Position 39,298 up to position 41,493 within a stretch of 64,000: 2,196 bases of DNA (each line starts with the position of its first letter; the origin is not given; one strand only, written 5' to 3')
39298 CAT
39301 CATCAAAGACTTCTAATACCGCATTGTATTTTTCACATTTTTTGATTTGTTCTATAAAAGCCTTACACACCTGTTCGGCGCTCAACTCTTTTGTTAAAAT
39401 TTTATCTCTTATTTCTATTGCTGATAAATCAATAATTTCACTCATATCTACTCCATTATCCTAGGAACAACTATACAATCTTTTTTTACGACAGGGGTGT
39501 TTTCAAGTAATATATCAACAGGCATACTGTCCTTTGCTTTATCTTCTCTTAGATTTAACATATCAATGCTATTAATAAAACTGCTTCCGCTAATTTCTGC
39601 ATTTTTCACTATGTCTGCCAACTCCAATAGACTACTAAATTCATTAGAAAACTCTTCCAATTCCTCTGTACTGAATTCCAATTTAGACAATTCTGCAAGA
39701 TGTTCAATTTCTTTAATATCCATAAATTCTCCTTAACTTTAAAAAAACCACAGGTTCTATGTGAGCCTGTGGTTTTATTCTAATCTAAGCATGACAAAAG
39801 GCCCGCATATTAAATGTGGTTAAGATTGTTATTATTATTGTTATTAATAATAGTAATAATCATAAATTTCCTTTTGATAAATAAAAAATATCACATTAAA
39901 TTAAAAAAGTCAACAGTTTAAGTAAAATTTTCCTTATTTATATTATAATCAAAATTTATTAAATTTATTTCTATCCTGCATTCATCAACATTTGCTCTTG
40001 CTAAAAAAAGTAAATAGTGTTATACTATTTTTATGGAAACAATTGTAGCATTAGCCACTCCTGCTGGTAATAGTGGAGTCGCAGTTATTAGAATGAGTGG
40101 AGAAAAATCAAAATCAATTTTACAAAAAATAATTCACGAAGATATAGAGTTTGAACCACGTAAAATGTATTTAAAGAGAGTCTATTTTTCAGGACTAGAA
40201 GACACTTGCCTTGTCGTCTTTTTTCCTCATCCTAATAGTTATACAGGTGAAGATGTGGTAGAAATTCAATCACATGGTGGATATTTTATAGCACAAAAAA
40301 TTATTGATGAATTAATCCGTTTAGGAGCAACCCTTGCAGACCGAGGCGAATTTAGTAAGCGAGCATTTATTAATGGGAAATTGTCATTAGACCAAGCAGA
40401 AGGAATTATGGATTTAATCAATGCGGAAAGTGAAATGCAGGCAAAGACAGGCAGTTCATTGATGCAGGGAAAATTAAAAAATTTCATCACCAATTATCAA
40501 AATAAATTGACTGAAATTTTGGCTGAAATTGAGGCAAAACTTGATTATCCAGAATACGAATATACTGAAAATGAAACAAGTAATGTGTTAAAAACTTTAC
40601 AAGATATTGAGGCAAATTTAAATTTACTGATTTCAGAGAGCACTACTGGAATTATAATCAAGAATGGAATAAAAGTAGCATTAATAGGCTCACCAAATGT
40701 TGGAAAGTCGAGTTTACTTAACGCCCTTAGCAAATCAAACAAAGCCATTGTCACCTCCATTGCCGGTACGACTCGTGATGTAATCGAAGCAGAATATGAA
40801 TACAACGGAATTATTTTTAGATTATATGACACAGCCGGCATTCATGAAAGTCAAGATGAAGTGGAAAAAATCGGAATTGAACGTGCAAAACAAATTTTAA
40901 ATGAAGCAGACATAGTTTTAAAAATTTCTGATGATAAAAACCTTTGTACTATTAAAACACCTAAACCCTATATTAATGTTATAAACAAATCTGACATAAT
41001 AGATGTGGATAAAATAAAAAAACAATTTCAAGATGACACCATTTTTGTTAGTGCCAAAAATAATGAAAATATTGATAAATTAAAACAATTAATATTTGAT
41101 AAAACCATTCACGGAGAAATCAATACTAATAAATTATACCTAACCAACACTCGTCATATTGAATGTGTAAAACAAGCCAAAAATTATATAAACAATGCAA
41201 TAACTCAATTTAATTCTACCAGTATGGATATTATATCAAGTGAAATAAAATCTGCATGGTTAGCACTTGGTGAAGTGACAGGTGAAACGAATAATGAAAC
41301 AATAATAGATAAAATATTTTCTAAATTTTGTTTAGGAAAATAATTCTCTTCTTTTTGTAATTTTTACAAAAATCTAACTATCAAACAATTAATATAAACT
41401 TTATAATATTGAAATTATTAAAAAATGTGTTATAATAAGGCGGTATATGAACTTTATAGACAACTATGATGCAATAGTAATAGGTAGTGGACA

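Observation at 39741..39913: Asn-codon leader peptide with a full 1-2-3-4 attenuator in front of gatCAB-aspS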

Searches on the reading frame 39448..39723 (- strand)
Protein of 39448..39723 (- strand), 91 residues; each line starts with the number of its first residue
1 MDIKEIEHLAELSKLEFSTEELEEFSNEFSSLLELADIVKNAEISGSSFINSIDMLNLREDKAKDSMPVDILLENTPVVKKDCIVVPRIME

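Call 3: search_protein_families(library=ncbifam, proteins=[window:39448-39723:-])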
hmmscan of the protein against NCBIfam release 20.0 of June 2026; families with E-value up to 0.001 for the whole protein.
window:39448-39723:- (91 aa): 2 families
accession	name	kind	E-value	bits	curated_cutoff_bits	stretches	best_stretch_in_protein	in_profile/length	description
TIGR00135.1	gatC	equivalog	4.7e-15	55.7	47.1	1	1-91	1-93/93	Asp-tRNA(Asn)/Glu-tRNA(Gln) amidotransferase subunit GatC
NF000684.0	PRK00034.3-4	equivalog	0.00032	21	97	1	4-89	8-94/97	Asp-tRNA(Asn) amidotransferase subunit GatC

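Call 14: find_homologous_proteins(query=window:39448-39723:-, max_evalue=1e-8)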
Query window:39448-39723:- (91 aa): 87 proteins with E <= 1e-8 among 91 candidates.
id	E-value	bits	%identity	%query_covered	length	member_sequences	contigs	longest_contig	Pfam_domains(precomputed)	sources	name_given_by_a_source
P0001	1.8e-47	176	99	100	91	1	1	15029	PF02686.21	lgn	-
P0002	6.1e-47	175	97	100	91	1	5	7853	PF02686.21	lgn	-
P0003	2.0e-46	173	98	100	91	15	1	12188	PF02686.21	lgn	-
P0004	4.2e-45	169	95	100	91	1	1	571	PF02686.21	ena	-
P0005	1.1e-33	133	73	100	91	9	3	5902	PF02686.21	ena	-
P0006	1.9e-32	129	73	100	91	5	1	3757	PF02686.21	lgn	-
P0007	1.2e-31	126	74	100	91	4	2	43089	PF02686.21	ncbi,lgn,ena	-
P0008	2.0e-31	125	69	100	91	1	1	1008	PF02686.21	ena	-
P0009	1.6e-30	122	71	100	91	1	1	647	PF02686.21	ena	-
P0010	2.7e-30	122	69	100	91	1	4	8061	PF02686.21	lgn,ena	-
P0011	5.0e-30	121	67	100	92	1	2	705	PF02686.21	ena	-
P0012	2.4e-29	119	65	100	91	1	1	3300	PF02686.21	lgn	-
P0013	1.0e-28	117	68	100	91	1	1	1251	PF02686.21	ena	-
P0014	1.2e-28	116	66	100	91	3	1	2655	PF02686.21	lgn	-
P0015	2.2e-28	116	65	100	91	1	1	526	PF02686.21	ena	-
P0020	1.3e-27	113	68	100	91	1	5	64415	-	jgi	-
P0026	8.4e-27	111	67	100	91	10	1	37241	PF02686.21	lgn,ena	-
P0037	7.8e-26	108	59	100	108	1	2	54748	PF02686.21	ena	-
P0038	8.2e-26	107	62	100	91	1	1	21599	PF02686.21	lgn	-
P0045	5.8e-25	105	63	100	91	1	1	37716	PF02686.21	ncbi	-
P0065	7.2e-24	101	59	100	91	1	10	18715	PF02686.21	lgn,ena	-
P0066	7.9e-24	101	59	100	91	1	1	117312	PF02686.21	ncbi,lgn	-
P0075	4.4e-23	99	55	100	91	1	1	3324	PF02686.21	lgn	-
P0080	8.6e-23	98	56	100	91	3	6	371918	PF02686.21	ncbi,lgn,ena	-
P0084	5.4e-21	92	55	100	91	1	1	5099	PF02686.21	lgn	-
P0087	2.2e-16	78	49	100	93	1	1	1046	PF02686.21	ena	-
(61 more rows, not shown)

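Call 15: find_encoding_contigs(protein=P0007, flank=3000, max_places=2)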
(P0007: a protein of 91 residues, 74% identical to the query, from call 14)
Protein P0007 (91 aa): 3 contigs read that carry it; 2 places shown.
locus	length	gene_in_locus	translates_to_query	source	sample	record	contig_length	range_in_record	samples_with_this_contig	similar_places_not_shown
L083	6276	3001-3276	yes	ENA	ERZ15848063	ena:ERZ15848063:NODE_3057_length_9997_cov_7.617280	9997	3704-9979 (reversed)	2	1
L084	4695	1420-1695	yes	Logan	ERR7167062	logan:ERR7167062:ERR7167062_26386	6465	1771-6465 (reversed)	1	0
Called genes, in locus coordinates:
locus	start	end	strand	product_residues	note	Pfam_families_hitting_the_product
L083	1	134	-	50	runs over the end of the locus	?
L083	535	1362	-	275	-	PF00535:Glycos_transf_2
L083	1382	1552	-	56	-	PF13641:Glyco_tranf_2_3 (weak), PF00535:Glycos_transf_2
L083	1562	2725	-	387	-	PF13439:Glyco_transf_4, PF13477:Glyco_trans_4_2 (weak), PF13579:Glyco_trans_4_4, PF00534:Glycos_transf_1, PF13692:Glyco_trans_1_4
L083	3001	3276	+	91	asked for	PF02686:GatC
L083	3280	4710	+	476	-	PF01425:Amidase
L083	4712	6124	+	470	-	PF02934:GatB_N, PF02637:GatB_Yqey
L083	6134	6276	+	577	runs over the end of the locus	PF01336:tRNA_anti-codon, PF00152:tRNA-synt_2, PF02938:GAD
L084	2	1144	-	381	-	?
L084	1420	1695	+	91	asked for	PF02686:GatC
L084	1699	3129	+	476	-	PF01425:Amidase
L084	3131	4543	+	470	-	PF02934:GatB_N, PF02637:GatB_Yqey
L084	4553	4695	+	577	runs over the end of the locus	PF01336:tRNA_anti-codon, PF00152:tRNA-synt_2, PF02938:GAD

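Call 16: find_encoding_contigs(protein=P0020, flank=3000, max_places=2)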
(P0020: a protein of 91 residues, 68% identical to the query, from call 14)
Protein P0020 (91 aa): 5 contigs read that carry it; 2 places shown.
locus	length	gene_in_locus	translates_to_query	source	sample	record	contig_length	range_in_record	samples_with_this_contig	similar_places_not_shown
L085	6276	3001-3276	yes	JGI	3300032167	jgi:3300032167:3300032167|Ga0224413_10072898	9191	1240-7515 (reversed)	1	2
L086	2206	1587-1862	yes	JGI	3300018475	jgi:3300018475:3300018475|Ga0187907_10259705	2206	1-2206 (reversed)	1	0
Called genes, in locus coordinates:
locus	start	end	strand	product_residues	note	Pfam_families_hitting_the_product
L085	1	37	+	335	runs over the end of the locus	PF01728:FtsJ, PF13489:Methyltransf_23 (weak)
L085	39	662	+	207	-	PF02585:PIG-L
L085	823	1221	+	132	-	-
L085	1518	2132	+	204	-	PF01648:ACPS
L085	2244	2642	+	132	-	PF00293:NUDIX, PF14815:NUDIX_4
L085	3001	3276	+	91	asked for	-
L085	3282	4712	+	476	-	PF01425:Amidase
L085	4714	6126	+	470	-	PF02934:GatB_N, PF02637:GatB_Yqey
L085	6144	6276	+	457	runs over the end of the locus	?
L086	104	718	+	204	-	PF01648:ACPS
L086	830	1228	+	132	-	PF00293:NUDIX, PF14815:NUDIX_4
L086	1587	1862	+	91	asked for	-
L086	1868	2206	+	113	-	?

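Call 17: find_encoding_contigs(protein=P0026, flank=3000, max_places=2)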
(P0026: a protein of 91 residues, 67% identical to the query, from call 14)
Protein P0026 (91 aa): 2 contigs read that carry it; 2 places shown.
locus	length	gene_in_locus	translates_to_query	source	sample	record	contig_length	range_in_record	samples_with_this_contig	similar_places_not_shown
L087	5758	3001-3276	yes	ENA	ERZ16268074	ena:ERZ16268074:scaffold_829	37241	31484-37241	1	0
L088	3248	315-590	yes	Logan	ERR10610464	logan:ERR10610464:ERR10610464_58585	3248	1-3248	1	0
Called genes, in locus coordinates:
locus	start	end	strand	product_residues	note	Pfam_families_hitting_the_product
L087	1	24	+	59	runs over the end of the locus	-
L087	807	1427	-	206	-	PF10386:DUF2441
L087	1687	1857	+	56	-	-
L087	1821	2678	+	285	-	-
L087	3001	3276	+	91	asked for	PF02686:GatC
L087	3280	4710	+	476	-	PF01425:Amidase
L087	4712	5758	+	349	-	?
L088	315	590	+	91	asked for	PF02686:GatC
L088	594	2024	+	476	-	PF01425:Amidase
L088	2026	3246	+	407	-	?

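Call 18: find_encoding_contigs(protein=P0066, flank=3000, max_places=2)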
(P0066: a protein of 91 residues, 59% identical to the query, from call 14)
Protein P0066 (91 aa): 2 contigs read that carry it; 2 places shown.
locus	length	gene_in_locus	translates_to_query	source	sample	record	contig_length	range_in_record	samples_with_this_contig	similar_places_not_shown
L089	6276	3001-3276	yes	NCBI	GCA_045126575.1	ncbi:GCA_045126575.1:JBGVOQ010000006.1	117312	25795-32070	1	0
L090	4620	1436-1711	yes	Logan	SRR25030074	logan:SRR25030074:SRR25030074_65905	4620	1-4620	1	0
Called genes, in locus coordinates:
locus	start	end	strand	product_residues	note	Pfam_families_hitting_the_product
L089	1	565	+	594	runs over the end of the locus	PF00664:ABC_membrane, PF00005:ABC_tran, PF02463:SMC_N (faint)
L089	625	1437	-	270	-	PF01479:S4, PF01728:FtsJ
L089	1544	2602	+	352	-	-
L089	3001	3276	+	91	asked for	PF02686:GatC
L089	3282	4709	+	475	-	PF01425:Amidase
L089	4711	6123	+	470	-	PF02934:GatB_N, PF02637:GatB_Yqey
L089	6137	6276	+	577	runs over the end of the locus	PF01336:tRNA_anti-codon, PF00152:tRNA-synt_2, PF02938:GAD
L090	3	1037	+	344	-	?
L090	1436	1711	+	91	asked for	PF02686:GatC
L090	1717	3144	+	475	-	PF01425:Amidase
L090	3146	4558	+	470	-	PF02934:GatB_N, PF02637:GatB_Yqey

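Call 19: find_encoding_contigs(protein=P0080, flank=3000, max_places=2)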
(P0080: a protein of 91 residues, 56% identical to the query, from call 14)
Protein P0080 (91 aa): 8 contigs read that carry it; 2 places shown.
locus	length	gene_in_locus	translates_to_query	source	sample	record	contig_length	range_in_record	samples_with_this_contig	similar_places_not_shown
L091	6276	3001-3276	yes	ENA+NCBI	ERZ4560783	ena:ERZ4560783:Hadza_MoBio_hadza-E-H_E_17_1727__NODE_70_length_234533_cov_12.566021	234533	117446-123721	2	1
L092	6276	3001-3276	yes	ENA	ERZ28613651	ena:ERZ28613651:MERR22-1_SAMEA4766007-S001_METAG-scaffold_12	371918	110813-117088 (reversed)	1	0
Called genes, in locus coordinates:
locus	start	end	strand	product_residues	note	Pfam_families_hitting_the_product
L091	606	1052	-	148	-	-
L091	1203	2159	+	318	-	PF11449:ArsP_2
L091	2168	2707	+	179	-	PF02677:QueH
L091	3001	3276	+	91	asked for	PF02686:GatC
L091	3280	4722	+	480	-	PF01425:Amidase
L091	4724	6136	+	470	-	PF02934:GatB_N, PF02637:GatB_Yqey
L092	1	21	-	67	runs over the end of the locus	-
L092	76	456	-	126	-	-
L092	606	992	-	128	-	-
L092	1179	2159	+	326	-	PF11449:ArsP_2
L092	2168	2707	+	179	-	PF02677:QueH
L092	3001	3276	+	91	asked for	PF02686:GatC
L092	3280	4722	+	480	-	PF01425:Amidase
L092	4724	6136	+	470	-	PF02934:GatB_N, PF02637:GatB_Yqey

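Call 22: find_encoding_contigs(protein=P0037, flank=3000, max_places=1)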
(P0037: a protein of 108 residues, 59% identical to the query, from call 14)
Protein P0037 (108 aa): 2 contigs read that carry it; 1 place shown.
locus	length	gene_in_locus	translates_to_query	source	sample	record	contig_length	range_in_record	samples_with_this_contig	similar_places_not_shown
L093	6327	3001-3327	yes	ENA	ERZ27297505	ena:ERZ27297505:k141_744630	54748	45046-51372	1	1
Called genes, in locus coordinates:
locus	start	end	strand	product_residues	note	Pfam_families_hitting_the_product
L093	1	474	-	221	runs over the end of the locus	-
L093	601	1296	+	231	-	PF00149:Metallophos, PF12850:Metallophos_2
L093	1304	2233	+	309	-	PF01795:Methyltransf_5, PF13847:Methyltransf_31 (faint)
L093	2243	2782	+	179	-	-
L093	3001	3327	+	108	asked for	PF02686:GatC (weak)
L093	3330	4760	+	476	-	PF01425:Amidase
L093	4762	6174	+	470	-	PF02934:GatB_N, PF02637:GatB_Yqey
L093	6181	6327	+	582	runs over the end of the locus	PF01336:tRNA_anti-codon, PF00152:tRNA-synt_2, PF02938:GAD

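Call 23: find_encoding_contigs(protein=P0045, flank=3000, max_places=1)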
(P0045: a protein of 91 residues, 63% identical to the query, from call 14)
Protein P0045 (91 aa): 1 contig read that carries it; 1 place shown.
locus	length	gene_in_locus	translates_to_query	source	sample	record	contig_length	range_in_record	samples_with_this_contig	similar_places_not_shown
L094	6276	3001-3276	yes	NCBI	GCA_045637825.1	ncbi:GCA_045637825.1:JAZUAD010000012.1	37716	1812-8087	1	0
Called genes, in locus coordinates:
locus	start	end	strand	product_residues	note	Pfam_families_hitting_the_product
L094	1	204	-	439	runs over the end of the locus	PF01121:CoaE, PF01202:SKI (weak), PF02224:Cytidylate_kin (faint), PF13189:Cytidylate_kin2 (weak), PF13238:AAA_18 (weak), PF13521:AAA_28 (faint), PF23023:Anti-Pycsar_Apyc1, PF12706:Lactamase_B_2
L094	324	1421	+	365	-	PF14022:DUF4238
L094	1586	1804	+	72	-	PF04070:DUF378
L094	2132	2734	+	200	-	-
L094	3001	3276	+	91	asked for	PF02686:GatC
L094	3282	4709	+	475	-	PF01425:Amidase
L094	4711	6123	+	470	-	PF02934:GatB_N, PF02637:GatB_Yqey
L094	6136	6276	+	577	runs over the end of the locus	PF01336:tRNA_anti-codon, PF00152:tRNA-synt_2, PF02938:GAD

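Call 24: find_encoding_contigs(protein=P0038, flank=3000, max_places=1)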
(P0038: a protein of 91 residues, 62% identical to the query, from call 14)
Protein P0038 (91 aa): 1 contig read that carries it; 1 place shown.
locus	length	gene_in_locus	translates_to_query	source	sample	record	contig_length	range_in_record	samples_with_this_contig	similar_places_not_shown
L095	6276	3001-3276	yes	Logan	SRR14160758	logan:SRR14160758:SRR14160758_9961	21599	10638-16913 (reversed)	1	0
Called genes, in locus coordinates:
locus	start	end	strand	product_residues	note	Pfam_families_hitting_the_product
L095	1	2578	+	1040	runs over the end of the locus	-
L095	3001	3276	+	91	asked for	PF02686:GatC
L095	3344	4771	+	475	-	PF01425:Amidase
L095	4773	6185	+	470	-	PF02934:GatB_N, PF02637:GatB_Yqey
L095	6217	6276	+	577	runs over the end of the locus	PF01336:tRNA_anti-codon, PF00152:tRNA-synt_2, PF02938:GAD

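Call 25: find_encoding_contigs(protein=P0065, flank=3000, max_places=1)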
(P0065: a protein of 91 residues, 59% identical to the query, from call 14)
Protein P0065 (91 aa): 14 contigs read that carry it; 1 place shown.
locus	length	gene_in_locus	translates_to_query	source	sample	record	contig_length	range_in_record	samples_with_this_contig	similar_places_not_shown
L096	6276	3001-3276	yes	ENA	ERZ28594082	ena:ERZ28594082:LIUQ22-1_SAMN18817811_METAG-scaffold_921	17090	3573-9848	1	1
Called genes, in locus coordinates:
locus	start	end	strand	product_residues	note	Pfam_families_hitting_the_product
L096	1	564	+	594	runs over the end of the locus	PF00664:ABC_membrane, PF00005:ABC_tran, PF02463:SMC_N (faint)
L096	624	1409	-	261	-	PF01479:S4, PF01728:FtsJ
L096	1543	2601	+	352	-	-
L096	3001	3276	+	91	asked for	PF02686:GatC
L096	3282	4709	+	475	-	PF01425:Amidase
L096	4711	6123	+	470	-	PF02934:GatB_N, PF02637:GatB_Yqey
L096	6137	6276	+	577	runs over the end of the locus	PF01336:tRNA_anti-codon, PF00152:tRNA-synt_2, PF02938:GAD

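Call 26: find_encoding_contigs(protein=P0084, flank=3000, max_places=1)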
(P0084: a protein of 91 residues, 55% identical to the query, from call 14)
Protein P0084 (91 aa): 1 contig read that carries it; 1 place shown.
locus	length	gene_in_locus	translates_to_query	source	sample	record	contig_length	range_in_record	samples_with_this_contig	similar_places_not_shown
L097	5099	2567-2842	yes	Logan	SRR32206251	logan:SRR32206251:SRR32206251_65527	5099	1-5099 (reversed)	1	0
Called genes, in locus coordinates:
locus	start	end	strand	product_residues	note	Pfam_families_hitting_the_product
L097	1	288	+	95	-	?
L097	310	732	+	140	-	-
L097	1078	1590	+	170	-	-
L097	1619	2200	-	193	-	PF02659:Mntp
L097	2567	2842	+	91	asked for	PF02686:GatC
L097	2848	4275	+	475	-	PF01425:Amidase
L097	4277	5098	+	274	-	?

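Call 60: find_encoding_contigs(protein=P0087, flank=3000, max_places=2)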
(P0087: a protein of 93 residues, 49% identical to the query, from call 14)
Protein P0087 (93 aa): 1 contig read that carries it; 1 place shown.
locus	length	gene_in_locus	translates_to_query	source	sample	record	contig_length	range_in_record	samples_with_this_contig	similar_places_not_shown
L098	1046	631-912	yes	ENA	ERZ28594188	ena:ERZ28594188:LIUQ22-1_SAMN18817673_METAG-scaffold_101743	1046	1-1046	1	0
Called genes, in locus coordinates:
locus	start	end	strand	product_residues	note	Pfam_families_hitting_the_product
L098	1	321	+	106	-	?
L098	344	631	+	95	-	-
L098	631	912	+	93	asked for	PF02686:GatC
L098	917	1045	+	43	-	?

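Call 61: find_encoding_contigs(protein=P0075, flank=3000, max_places=2)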
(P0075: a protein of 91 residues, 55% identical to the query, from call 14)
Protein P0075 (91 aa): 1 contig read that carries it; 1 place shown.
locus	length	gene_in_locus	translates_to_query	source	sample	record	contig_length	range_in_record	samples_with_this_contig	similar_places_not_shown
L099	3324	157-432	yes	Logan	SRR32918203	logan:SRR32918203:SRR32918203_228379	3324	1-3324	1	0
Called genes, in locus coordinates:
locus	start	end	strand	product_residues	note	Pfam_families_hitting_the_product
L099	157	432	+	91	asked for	PF02686:GatC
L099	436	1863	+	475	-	PF01425:Amidase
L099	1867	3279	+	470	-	PF02934:GatB_N, PF02637:GatB_Yqey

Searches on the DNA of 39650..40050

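Call 50: search_rna_families(source=window, start=39650, end=40050, threshold=evalue, max_evalue=10)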
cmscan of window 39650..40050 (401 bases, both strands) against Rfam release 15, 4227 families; matches with E-value up to 10: 7.
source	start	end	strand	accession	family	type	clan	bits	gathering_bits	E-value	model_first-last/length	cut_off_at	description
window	39740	39856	-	RF00506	Thr_leader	Cis-reg; leader;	-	28.7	55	0.0018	1-118/118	no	Threonine operon leader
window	39824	39861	+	RF00722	mir-451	Gene; miRNA;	-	23.5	66.5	0.0078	17-54/71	no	mir-451 microRNA precursor family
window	39725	39780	+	RF02618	SSRC34_2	Gene; sRNA;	-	16.2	48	4.5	1-125/125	no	Streptococcus sRNA 34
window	39764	39869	+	RF02325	TtnuHACA18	Gene; snRNA; snoRNA; HACA-box;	-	16.1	100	8.4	1-130/130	no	Tetrahymena snoRNA TtnuHACA18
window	39720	39780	+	RF00506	Thr_leader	Cis-reg; leader;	-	15.4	55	2.3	1-118/118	no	Threonine operon leader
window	39824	39861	-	RF00722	mir-451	Gene; miRNA;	-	15.2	66.5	1.8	17-54/71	no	mir-451 microRNA precursor family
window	39732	39820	+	RF03117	bCoV-5UTR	Cis-reg;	CL00116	11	111.6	1.3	69-131/307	no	Betacoronavirus 5'UTR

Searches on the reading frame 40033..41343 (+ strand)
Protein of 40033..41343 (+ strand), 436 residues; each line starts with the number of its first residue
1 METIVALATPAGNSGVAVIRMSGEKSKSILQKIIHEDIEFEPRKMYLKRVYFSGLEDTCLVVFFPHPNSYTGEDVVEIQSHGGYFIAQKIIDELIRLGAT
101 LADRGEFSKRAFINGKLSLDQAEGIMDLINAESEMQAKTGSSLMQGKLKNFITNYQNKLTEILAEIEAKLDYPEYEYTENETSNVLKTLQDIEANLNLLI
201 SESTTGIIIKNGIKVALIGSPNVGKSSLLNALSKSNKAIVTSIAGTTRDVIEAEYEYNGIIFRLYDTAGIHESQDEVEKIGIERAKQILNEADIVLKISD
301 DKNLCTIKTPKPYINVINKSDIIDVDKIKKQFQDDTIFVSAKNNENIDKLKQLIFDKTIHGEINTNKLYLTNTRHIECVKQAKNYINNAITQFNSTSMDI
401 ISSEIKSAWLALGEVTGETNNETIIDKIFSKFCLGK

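Call 3: search_protein_families(library=ncbifam, proteins=[window:40033-41343:+])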
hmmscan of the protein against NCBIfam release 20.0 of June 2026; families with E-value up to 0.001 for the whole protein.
window:40033-41343:+ (436 aa): 19 families
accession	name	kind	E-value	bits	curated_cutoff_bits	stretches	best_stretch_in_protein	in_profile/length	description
NF003661.0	PRK05291.1-3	equivalog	1.5e-126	423.3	380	1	1-436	3-448/448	tRNA uridine-5-carboxymethylaminomethyl(34) synthesis GTPase MnmE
TIGR00450.1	mnmE_trmE_thdF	equivalog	3.7e-105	352.6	252.6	1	8-436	1-446/446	tRNA uridine-5-carboxymethylaminomethyl(34) synthesis GTPase MnmE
TIGR03594.1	GTPase_EngA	equivalog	6.1e-29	101.3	306.7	1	185-368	174-358/432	ribosome biogenesis GTPase Der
TIGR03918.1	GTP_HydF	equivalog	2e-23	82.9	325.55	1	213-359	8-168/392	[FeFe] hydrogenase H-cluster maturation GTPase HydF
NF000908.1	PRK00089.1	equivalog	1.1e-20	74.1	237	1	215-367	6-176/291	GTPase Era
TIGR00231.1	small_GTP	domain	4.5e-20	72.1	42.5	1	211-354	2-162/164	GTP-binding protein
NF007071.0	PRK09518.1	equivalog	4e-17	62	953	1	201-301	433-536/706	bifunctional cytidylate kinase/GTPase Der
NF002828.0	PRK03003.1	equivalog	1.5e-16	60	631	1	198-296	199-300/477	ribosome biogenesis GTPase Der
TIGR03596.1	GTPase_YlqF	equivalog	3.6e-14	52.8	208.2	1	179-282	85-185/276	ribosome biogenesis GTPase YlqF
TIGR00436.1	era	equivalog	2.1e-12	47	116.25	1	213-376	1-163/270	GTPase Era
TIGR00437.1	feoB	equivalog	3.3e-11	42.6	315.65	1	219-414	1-209/594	ferrous iron transport protein B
TIGR03597.1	GTPase_YqeH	equivalog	1.5e-09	37.5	297.4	1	210-294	153-239/361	ribosome biogenesis GTPase YqeH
TIGR03156.1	GTP_HflX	equivalog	1.2e-07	31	216.75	1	212-354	189-347/351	GTPase HflX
TIGR03598.1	GTPase_YsxC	equivalog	1.4e-06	28.2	124.45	1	205-250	11-57/186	ribosome biogenesis GTP-binding protein YihA/YsxC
NF008955.0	PRK12297.1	equivalog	0.00025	20.1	406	1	214-239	161-186/429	GTPase ObgE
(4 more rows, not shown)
